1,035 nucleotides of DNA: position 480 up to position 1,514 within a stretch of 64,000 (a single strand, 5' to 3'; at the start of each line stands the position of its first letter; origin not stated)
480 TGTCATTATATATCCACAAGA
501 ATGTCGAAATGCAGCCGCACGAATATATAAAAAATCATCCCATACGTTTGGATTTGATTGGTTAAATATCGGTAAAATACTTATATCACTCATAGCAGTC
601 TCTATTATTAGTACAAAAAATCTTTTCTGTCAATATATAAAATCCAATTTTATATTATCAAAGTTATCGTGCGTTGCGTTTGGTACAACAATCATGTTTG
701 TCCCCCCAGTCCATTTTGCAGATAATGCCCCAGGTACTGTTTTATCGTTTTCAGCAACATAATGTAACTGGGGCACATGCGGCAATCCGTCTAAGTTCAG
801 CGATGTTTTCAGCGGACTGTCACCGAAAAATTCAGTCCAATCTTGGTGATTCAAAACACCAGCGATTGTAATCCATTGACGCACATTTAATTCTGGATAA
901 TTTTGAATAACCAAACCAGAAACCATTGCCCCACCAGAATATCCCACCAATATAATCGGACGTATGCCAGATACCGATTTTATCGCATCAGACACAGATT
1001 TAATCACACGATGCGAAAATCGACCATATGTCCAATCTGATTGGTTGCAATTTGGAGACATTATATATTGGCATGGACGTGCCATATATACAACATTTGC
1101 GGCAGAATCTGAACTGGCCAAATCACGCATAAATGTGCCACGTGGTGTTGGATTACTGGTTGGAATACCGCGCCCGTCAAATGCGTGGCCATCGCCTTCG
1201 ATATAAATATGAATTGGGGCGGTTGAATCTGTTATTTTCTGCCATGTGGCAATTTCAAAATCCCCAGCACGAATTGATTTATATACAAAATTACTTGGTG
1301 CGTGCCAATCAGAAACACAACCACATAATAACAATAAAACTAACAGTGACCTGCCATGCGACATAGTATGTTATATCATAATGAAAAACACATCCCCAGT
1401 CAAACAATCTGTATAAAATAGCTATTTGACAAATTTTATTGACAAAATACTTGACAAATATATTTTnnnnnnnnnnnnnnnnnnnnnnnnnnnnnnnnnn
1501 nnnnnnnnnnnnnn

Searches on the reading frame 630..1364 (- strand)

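Call 67: search_protein_families(library=pfam, proteins=[window:630-1364:-], max_evalue=0.0001)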
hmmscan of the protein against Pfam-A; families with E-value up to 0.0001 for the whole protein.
window:630-1364:- (244 aa): 1 family
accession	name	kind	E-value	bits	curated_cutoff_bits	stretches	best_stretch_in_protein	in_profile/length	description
PF12697.13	Abhydrolase_6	-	6e-05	24.2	26.3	0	185-235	153-207/217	Alpha/beta hydrolase family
